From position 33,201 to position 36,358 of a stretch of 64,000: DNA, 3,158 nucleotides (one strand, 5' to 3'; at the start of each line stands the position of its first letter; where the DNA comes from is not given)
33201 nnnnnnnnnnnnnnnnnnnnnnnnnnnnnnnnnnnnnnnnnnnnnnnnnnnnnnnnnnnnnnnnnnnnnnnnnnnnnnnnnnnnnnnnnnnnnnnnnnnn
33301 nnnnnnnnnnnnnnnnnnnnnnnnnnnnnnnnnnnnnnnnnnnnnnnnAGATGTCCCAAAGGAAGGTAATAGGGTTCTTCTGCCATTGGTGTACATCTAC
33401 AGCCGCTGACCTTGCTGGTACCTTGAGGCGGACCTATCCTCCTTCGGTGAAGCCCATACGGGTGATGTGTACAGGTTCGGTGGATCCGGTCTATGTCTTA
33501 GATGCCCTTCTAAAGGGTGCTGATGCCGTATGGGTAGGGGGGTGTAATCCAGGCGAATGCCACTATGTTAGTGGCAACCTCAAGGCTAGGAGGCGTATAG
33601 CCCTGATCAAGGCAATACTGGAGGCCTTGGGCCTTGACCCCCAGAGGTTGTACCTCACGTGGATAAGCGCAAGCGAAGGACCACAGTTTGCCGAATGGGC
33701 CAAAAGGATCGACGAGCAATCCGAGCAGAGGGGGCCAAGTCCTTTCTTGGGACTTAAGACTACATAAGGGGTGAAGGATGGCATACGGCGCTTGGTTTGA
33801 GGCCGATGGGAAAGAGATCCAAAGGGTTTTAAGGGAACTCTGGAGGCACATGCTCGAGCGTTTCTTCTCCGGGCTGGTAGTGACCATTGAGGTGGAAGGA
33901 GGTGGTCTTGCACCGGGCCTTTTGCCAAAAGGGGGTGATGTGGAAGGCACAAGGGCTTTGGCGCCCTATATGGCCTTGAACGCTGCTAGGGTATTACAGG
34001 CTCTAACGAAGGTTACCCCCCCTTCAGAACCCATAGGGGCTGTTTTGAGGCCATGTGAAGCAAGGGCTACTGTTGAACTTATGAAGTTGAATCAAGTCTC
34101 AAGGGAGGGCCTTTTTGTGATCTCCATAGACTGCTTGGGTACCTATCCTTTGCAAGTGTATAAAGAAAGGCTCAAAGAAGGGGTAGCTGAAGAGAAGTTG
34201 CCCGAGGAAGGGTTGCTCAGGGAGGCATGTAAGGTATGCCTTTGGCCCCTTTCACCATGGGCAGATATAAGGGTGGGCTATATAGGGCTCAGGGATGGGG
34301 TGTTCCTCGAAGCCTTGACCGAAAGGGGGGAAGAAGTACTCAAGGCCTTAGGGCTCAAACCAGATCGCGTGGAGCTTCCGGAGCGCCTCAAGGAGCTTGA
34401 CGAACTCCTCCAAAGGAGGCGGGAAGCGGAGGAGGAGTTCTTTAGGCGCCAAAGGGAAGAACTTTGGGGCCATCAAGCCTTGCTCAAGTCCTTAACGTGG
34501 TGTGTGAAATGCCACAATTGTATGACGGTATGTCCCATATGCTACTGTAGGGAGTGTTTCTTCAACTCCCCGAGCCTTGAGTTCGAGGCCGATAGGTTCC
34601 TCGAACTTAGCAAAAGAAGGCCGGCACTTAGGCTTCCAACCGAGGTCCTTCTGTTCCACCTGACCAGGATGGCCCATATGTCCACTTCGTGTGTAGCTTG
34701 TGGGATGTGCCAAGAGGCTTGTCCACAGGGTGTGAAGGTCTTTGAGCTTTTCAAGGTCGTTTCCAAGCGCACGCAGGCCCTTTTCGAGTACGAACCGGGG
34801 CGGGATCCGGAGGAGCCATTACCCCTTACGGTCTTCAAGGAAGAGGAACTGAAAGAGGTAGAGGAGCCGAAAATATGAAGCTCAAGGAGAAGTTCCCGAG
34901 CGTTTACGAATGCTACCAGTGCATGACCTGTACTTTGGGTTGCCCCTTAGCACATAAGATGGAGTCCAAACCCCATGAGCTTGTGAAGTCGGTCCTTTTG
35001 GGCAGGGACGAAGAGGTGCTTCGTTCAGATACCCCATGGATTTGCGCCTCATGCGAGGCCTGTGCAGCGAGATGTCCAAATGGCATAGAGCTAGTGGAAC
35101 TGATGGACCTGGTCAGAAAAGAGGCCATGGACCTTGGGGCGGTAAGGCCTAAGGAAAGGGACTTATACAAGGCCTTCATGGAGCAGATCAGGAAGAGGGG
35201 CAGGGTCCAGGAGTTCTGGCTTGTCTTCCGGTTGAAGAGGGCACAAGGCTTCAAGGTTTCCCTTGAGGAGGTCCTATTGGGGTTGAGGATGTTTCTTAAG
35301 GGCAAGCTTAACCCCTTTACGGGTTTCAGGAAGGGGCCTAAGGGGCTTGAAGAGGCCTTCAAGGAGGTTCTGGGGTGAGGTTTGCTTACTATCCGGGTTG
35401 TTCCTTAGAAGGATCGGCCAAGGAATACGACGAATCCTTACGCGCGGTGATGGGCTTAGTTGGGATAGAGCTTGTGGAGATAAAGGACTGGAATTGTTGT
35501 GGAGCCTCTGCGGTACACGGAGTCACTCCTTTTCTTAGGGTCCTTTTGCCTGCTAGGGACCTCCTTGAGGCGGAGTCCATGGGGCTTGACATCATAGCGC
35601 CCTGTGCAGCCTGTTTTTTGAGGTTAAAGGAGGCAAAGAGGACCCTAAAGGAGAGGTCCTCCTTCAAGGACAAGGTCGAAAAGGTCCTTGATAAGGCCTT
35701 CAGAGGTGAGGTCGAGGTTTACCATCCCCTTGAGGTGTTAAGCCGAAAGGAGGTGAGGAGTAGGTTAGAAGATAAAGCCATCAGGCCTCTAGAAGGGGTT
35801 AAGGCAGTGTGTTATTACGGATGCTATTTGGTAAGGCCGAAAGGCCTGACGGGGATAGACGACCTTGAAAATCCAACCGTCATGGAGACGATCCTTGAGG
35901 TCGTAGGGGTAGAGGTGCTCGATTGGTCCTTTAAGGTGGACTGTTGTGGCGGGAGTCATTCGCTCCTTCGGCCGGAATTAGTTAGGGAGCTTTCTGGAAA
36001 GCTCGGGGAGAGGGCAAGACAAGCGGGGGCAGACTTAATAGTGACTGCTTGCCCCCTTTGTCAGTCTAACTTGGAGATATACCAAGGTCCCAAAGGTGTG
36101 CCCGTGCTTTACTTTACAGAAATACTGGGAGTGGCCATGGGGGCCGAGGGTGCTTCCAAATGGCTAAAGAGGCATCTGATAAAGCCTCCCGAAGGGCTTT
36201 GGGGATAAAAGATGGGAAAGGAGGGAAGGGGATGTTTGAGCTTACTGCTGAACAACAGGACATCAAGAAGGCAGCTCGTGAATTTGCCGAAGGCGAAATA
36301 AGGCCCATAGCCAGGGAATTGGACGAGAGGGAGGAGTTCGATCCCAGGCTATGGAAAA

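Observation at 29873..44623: TetR-led 12-gene operon joining an acyl-CoA dehydrogenase/EtfAB module to three HdrA-type flavoproteins, HdrBC, MvhD and an FrhB-like protein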

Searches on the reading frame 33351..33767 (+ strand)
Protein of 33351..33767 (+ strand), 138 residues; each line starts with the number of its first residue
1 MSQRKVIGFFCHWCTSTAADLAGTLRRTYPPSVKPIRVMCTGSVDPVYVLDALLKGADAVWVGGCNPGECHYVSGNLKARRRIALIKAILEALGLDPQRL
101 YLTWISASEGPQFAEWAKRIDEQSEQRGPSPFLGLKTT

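Call 3: search_protein_families(library=pfam, proteins=[window:33351-33767:+], max_evalue=0.001)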
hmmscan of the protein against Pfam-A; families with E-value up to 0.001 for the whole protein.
window:33351-33767:+ (138 aa): 1 family
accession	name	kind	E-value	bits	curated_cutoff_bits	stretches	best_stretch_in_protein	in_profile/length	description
PF02662.21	FlpD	-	3.5e-46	156.7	22.3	1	6-123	1-118/123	Methyl-viologen-reducing hydrogenase, delta subunit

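Call 67: search_protein_families(library=ncbifam, proteins=[window:33351-33767:+], max_evalue=0.00001)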
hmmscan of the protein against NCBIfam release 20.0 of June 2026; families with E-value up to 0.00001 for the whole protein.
window:33351-33767:+ (138 aa): 3 families
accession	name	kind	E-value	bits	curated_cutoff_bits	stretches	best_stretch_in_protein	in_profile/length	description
NF040770.1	hetero_SS_HdrA2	exception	2.7e-41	141.6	1100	1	4-127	648-771/777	CoB-CoM heterodisulfide reductase HdrA2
NF045873.1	F420_non_VhuD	exception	4e-34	117.5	215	1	6-132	4-130/132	F420-non-reducing hydrogenase iron-sulfur subunit VhuD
NF041891.1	hdrA_Methbact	equivalog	4.2e-07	28.6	1300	1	4-121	644-752/762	ferredoxin:CoB-CoM heterodisulfide reductase subunit HdrA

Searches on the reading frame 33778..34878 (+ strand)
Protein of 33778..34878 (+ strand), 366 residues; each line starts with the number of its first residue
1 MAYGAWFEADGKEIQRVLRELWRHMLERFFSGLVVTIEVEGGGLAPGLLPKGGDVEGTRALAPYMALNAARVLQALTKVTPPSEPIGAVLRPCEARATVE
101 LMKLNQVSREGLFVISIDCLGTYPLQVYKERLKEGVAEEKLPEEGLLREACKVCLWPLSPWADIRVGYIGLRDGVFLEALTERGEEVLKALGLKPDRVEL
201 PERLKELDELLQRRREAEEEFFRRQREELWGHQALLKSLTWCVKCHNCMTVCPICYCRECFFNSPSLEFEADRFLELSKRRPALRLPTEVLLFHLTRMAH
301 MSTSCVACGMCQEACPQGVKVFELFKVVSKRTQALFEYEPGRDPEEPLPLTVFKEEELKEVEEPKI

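Call 3: search_protein_families(library=pfam, proteins=[window:33778-34878:+], max_evalue=0.001)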
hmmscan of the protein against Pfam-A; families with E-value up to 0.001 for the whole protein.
window:33778-34878:+ (366 aa): 6 families
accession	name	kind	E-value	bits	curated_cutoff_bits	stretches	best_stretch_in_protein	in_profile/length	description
PF13183.11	Fer4_8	-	1.3e-08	35.7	27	1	240-319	3-68/68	4Fe-4S dicluster domain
PF04432.18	FrhB_FdhB_C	-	5.8e-07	29.9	23.3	0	146-190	90-135/150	Coenzyme F420 hydrogenase/dehydrogenase, beta subunit C terminus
PF13484.11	Fer4_16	-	4.9e-06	27.7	30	0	257-317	5-65/66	4Fe-4S double cluster binding domain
PF00037.32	Fer4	-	2.3e-05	24.5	21.1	1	304-319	7-22/24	4Fe-4S binding domain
PF12838.12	Fer4_7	-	0.0002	22.2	27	0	242-319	2-52/52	4Fe-4S dicluster domain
PF13746.11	Fer4_18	-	0.00034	21.2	27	0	298-322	54-78/114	4Fe-4S dicluster domain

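Call 37: search_solved_structures(query=window:33778-34878:+, max_evalue=1)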
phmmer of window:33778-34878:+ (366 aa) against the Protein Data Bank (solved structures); distinct sequences matched with E-value up to 1: 55.
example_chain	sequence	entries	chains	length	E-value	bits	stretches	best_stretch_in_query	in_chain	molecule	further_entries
9t1s_M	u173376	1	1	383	8.4e-25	90.8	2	141-348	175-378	formate dehydrogenase (coenzyme F420)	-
7bkb_E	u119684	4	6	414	7.7e-21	77.8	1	133-357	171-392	Formate dehydrogenase, beta subunit (F420)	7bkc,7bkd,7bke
8rvu_E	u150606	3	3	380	1.1e-20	77.3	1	136-341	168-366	Formate dehydrogenase, beta subunit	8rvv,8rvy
8rja_E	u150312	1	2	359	0.00027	23.3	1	141-216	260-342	Coenzyme F420 hydrogenase/dehydrogenase, beta subunit C terminus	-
6lum_B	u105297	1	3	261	0.0012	21.2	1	236-329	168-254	Succinate dehydrogenase subunit B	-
7npa_A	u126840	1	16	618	0.0014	21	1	135-218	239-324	Coenzyme F420-dependent sulfite reductase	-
9fq7_2N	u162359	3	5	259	0.0044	19.3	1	193-341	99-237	Succinate dehydrogenase [ubiquinone] iron-sulfur subunit, mitochondrial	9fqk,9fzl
2fug_9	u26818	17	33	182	0.0046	19.3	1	304-322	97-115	NADH-quinone oxidoreductase chain 9 | NADH-QUINONE OXIDOREDUCTASE SUBUNIT 9 | NADH-quinone oxidoreductase subunit I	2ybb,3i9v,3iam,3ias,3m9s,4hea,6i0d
7np8_A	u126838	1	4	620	0.0092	18.3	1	147-225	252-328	Coenzyme F420-dependent sulfite reductase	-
9sfi_E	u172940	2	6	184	0.018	17.4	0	304-329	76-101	H(2)/formate:CoB-CoM heterodisulfide,ferredoxin reductase subunit C2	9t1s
5odc_C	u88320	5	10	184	0.023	17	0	304-329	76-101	Heterodisulfide reductase, subunit C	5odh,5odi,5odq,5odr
8qby_I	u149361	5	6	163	0.026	16.8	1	296-321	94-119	NADH-quinone oxidoreductase subunit I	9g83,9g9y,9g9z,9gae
7p7k_I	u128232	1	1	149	0.026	16.8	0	303-329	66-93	NADH-quinone oxidoreductase subunit I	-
7awt_I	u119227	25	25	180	0.028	16.7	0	303-329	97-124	NADH-quinone oxidoreductase subunit I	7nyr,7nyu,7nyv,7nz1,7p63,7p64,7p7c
8b6g_CB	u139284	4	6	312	0.029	16.7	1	227-320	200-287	Succinate dehydrogenase (quinone) | succinate dehydrogenase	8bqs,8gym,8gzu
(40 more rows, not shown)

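Call 67: search_protein_families(library=ncbifam, proteins=[window:33778-34878:+], max_evalue=0.00001)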
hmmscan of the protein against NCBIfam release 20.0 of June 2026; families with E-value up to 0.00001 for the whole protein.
window:33778-34878:+ (366 aa): 3 families
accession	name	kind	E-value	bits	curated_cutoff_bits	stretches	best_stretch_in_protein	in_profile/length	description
TIGR00384.1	dhsB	subfamily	4.1e-06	26.4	88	1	195-321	98-214/222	succinate dehydrogenase and fumarate reductase iron-sulfur protein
NF045670.1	quin_L_LdhH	equivalog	4.7e-06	25.2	800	0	296-333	347-384/706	L-lactate dehydrogenase (quinone) large subunit LdhH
NF009226.0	PRK12576.1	equivalog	5.1e-06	26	344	1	199-332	115-237/317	succinate dehydrogenase/fumarate reductase iron-sulfur subunit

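Call 69: find_homologous_proteins(query=window:33778-34878:+, max_evalue=0.00001)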
Query window:33778-34878:+ (366 aa): 927 proteins with E <= 0.00001 among 8000 candidates; the best 120 are listed.
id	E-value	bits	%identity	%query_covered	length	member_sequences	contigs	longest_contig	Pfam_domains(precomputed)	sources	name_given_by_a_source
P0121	1.5e-244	829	100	100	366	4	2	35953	PF04432.19,PF13484.12,PF13183.12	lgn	-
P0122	1.1e-210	717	84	96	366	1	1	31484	PF04432.19,PF13183.12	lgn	-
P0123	1.9e-208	710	83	96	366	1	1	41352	PF00037.33,PF13484.12,PF13183.12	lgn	-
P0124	3.8e-204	696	82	96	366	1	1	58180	PF04432.19,PF00037.33,PF13484.12,PF13183.12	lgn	-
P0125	1.8e-149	516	62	100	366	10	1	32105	PF04432.19,PF13183.12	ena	-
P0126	2.4e-147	509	63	98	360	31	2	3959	PF04432.19,PF13183.12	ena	-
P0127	3.5e-145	502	61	100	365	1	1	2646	PF13183.12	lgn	-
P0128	1.3e-140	487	60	99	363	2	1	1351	PF13237.12,PF13183.12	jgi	-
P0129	8.3e-140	484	59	99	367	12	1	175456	PF04432.19,PF13237.12,PF13183.12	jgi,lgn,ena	-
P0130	1.3e-139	483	57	99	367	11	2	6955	PF04432.19,PF13183.12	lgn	-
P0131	3.3e-136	472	58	100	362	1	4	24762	PF13183.12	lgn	-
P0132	2.8e-135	469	55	100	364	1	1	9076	PF04432.19,PF00037.33,PF13746.12,PF13237.12,PF13183.12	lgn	-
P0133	2.9e-125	436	53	100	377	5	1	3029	PF12797.13,PF04432.19,PF13183.12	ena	-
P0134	5.8e-123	429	53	100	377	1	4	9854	PF04432.19,PF13237.12,PF13183.12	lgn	-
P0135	2.2e-122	427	52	100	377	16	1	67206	PF04432.19,PF00037.33,PF12838.13,PF13183.12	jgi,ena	jgi:formate dehydrogenase subunit beta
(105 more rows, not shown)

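Call 72: find_encoding_contigs(protein=P0121, flank=10000, max_places=2)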
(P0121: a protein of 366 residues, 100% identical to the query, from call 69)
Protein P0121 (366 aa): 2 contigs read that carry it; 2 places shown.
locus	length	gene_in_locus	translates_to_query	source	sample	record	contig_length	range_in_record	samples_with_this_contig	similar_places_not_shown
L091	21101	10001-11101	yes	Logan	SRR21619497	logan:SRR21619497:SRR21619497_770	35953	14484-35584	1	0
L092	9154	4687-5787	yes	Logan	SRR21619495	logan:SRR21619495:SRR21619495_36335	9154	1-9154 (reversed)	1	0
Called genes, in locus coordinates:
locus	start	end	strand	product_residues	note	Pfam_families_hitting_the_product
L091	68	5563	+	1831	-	PF01443:Viral_helicase1 (faint), PF01583:APS_kinase (faint), PF02463:SMC_N (faint), PF03193:RsgA_GTPase (faint), PF05729:NACHT (faint), PF17755:UvrA_DNA-bind, PF00005:ABC_tran, PF17760:UvrA_inter, +16 more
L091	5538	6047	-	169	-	PF00254:FKBP_C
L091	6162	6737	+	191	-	PF00440:TetR_N, PF17932:TetR_C_24, PF21351:TetR_C_41 (weak)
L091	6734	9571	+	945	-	PF12831:FAD_oxidored (weak), PF13183:Fer4_8 (weak), PF13187:Fer4_9 (weak), PF00037:Fer4 (weak), PF07992:Pyr_redox_2, PF13450:NAD_binding_8 (weak), PF00037:Fer4 (weak), PF12838:Fer4_7, +12 more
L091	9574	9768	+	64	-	PF02662:FlpD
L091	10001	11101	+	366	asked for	PF04432:FrhB_FdhB_C (faint), PF13484:Fer4_16 (faint), PF13183:Fer4_8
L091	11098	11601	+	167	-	PF13183:Fer4_8, PF13187:Fer4_9, PF13534:Fer4_17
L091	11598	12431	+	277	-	PF02754:CCG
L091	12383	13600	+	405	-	PF02771:Acyl-CoA_dh_N, PF02770:Acyl-CoA_dh_M, PF00441:Acyl-CoA_dh_1, PF08028:Acyl-CoA_dh_2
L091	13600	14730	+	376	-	PF13183:Fer4_8, PF13187:Fer4_9, PF13534:Fer4_17, PF02754:CCG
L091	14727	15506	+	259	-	PF01012:ETF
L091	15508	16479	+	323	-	PF01012:ETF, PF00766:ETF_alpha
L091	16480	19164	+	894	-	PF00890:FAD_binding_2 (weak), PF07992:Pyr_redox_2 (weak), PF12831:FAD_oxidored, PF00037:Fer4 (weak), PF12837:Fer4_6 (weak), PF14691:Fer4_20, PF07992:Pyr_redox_2, PF13450:NAD_binding_8 (weak), +10 more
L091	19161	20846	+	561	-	PF00890:FAD_binding_2 (weak), PF01266:DAO (faint), PF07992:Pyr_redox_2, PF12831:FAD_oxidored (weak), PF13450:NAD_binding_8 (weak), PF14697:Fer4_21 (weak), PF12838:Fer4_7 (weak), PF13187:Fer4_9 (weak), +2 more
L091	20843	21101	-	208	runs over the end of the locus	?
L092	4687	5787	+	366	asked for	PF04432:FrhB_FdhB_C (faint), PF13484:Fer4_16 (faint), PF13183:Fer4_8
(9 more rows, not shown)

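Call 80: predict_structure(alignment_id=A2)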
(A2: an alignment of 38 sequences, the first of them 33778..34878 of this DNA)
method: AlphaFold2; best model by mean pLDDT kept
length: 366 residues; sequences in the alignment: 38
mean_pLDDT: 84.7   pTM: 0.84
mean pLDDT of the five models: 84.7, 83.7, 83.1, 80.3, 79.7
residues with pLDDT >= 90: 216; 70-90: 79; 50-70: 56; < 50: 15
segments of 3 or more residues with pLDDT < 50: 264-271, 363-366
pLDDT, mean of each block of 10 residues (from residue 1): 91 93 97 94 90 93 89 90 96 96 91 97 93 91 94 94 96 93 96 94 95 97 91 80 66 60 49 56 54 67 88 82 89 90 86 56 44
secondary structure, 60 per line:
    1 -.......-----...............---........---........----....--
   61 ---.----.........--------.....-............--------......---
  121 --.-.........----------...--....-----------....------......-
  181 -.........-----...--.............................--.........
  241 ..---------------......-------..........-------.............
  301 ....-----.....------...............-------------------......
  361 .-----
elements in order: E2-8 H14-28 E32-39 E43-50 H69-77 E86-90 H92-103 E112-117 H125-133 H149-152 E164-167 E174-179 H182-190 E196-198 H201-229 H232-242 H258-263 H271-280 H288-304 H310-314 H321-335 H355-361

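Call 83: fold_search(model_id=the predicted structure, library=pdb)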
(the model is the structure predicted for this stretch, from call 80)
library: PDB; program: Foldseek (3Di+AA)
matches with E <= 10: 308; with E <= 0.001: 14
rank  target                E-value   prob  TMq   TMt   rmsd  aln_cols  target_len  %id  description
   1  7bkb_E                3.7e-16  1.00  0.69  0.62   6.6       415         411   20  Formate dehydrogenase - heterodisulfide reductase - formylmethanofuran dehydrogenase complex from Methanospirillum hun (released 2021-09-29)
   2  8rvu_E                3.1e-15  1.00  0.69  0.67   6.6       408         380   20  CryoEM structure of the Elp-Hdr complex of Methanothermobacter marburgensis state 2 (composite structure) (released 2025-05-14)
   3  9r51_B                1.4e-08  1.00  0.47  0.59   4.9       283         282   18  Dimeric state of the F420-reducing hydrogenase from Methanothermococcus thermolithotrophicus in crystalline form 1 (released 2025-10-22)
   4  9r52_B                2.4e-08  1.00  0.47  0.60   4.9       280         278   19  Dimeric state of the F420-reducing hydrogenase from Methanothermococcus thermolithotrophicus in crystalline form 2 (released 2025-10-22)
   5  8rja_E                3.4e-08  1.00  0.44  0.45   5.5       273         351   20  Crystal structure of the F420-reducing formylmethanofuran dehydrogenase complex from the ethanotroph Candidatus Ethano (released 2024-10-02)
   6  7npa_A                1.2e-07  1.00  0.42  0.26   6.8       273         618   19  Crystal structure of the Coenzyme F420-dependent sulfite reductase from Methanothermococcus thermolithotrophicus at 1. (released 2022-03-23)
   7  4ci0_C                2.0e-07  1.00  0.48  0.60   4.8       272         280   19  Electron cryo-microscopy of F420-reducing NiFe hydrogenase Frh (released 2014-02-26)
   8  7npa_N                2.8e-07  1.00  0.44  0.28   6.1       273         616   18  Crystal structure of the Coenzyme F420-dependent sulfite reductase from Methanothermococcus thermolithotrophicus at 1. (released 2022-03-23)
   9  6qii_B                3.0e-07  1.00  0.48  0.59   4.6       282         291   16  Xenon derivatization of the F420-reducing [NiFe] hydrogenase complex from Methanosarcina barkeri (released 2019-10-23)
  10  7np8_B                3.0e-07  1.00  0.44  0.28   5.5       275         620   17  Crystal structure of the Coenzyme F420-dependent sulfite reductase from Methanocaldococcus jannaschii at 2.3-A resolut (released 2022-03-23)
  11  7np8_A                4.7e-07  1.00  0.41  0.26   6.3       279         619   19  Crystal structure of the Coenzyme F420-dependent sulfite reductase from Methanocaldococcus jannaschii at 2.3-A resolut (released 2022-03-23)
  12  7npa_D                8.8e-07  1.00  0.45  0.28   5.6       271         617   19  Crystal structure of the Coenzyme F420-dependent sulfite reductase from Methanothermococcus thermolithotrophicus at 1. (released 2022-03-23)
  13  9nez_B                2.0e-06  1.00  0.50  0.53   8.1       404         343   15  Structure of the Pyrococcus furiosus SHI complex (released 2025-07-09)
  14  9nf0_B                9.6e-06  1.00  0.43  0.46   6.4       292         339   13  Structure of the NADPH-bound Pyrococcus furiosus SHI complex (released 2025-07-09)
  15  6g1f_B                1.5e-01  0.21  0.24  0.21  11.8       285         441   12  Crystal structure of D-phenylglycine aninotransferase (D-PhgAT) from Pseudomonas stutzeri with PLP internal aldimine (released 2019-04-10)
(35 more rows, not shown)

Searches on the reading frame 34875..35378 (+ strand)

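Call 3: search_protein_families(library=pfam, proteins=[window:34875-35378:+], max_evalue=0.001)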
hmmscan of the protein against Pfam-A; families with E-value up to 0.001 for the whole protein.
window:34875-35378:+ (167 aa): 6 families
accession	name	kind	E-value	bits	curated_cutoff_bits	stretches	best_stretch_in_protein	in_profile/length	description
PF13183.11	Fer4_8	-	1.7e-09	38.5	27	1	10-71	2-68/68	4Fe-4S dicluster domain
PF13534.11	Fer4_17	-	1e-08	36.1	22.2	1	12-71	1-60/61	4Fe-4S dicluster domain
PF13187.11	Fer4_9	-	2.3e-08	34.4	27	1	12-70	1-50/52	4Fe-4S dicluster domain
PF12838.12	Fer4_7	-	2e-05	25.4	27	1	13-71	2-52/52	4Fe-4S dicluster domain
PF13237.11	Fer4_10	-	0.00015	22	25.5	1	12-68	8-53/53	4Fe-4S dicluster domain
PF13484.11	Fer4_16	-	0.00032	21.9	30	0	57-70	2-15/66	4Fe-4S double cluster binding domain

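Call 67: search_protein_families(library=ncbifam, proteins=[window:34875-35378:+], max_evalue=0.00001)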
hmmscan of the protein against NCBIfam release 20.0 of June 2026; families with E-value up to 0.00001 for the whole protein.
window:34875-35378:+ (167 aa): 6 families
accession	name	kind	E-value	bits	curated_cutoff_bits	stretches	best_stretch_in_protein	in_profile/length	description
TIGR03290.1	CoB_CoM_SS_C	equivalog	4.8e-18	65.5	160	1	12-97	3-88/144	CoB--CoM heterodisulfide reductase subunit C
NF041890.1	hdrC_Methbact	equivalog_domain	2e-14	53.7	270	1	9-103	27-119/192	ferredoxin:CoB-CoM heterodisulfide reductase subunit HdrC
NF038018.1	qmoC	equivalog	3.2e-13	49.9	300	1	9-86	16-93/360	quinone-interacting membrane-bound oxidoreductase complex subunit QmoC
NF041779.1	hetero_SS_HdrC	equivalog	8.6e-12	44.9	350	1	12-88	32-107/198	ferredoxin:CoB-CoM heterodisulfide reductase subunit HdrC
NF042952.1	MFR_FeS_SdhB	equivalog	1.7e-09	37.1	600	1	54-152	201-297/320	8-methylmenaquinol:fumarate reductase iron-sulfur subunit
TIGR00273.1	TIGR00273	equivalog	2.7e-06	26.5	444.8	1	3-103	285-391/432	LutB/LldF family L-lactate oxidation iron-sulfur protein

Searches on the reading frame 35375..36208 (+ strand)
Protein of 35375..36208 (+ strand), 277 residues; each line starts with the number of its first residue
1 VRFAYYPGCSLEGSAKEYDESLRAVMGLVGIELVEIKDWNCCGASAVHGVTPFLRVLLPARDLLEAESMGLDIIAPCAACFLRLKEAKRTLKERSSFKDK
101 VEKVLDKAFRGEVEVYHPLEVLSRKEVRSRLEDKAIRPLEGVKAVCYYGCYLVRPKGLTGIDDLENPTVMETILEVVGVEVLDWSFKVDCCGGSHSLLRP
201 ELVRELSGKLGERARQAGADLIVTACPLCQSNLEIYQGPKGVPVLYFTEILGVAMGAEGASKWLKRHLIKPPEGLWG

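Call 3: search_protein_families(library=pfam, proteins=[window:35375-36208:+], max_evalue=0.001)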
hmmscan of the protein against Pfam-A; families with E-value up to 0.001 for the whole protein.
window:35375-36208:+ (277 aa): 1 family
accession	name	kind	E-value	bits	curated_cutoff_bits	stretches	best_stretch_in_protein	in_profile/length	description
PF02754.22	CCG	-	2.3e-23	82.5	20.6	2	4-85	2-85/85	Cysteine-rich domain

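Call 67: search_protein_families(library=ncbifam, proteins=[window:35375-36208:+], max_evalue=0.00001)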
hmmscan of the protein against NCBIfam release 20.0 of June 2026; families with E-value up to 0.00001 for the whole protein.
window:35375-36208:+ (277 aa): 7 families
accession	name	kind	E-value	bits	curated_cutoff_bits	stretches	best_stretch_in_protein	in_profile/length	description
NF042965.1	MFR_anch_SdhE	equivalog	3.1e-50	171.3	500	1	2-260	2-267/282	8-methylmenaquinol:fumarate reductase membrane anchor subunit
TIGR03288.1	CoB_CoM_SS_B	equivalog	2e-41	142.2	345.15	1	3-271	2-283/290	CoB--CoM heterodisulfide reductase subunit B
NF041780.1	hetero_SS_HdrB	equivalog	9.1e-13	48.2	450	1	25-237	28-255/304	ferredoxin:CoB-CoM heterodisulfide reductase subunit HdrB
NF045670.1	quin_L_LdhH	equivalog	1.7e-11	43.1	800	1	2-233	468-685/706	L-lactate dehydrogenase (quinone) large subunit LdhH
NF008434.0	PRK11274.1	equivalog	1.1e-08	34.5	333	1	8-252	175-404/409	glycolate oxidase subunit GlcF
NF004898.0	PRK06259.1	equivalog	1.3e-08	34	385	1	2-234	263-464/488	fumarate reductase (CoM/CoB) subunit TfrB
NF008369.0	PRK11168.1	equivalog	3.7e-07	29.4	278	1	2-235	168-382/401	anaerobic glycerol-3-phosphate dehydrogenase subunit C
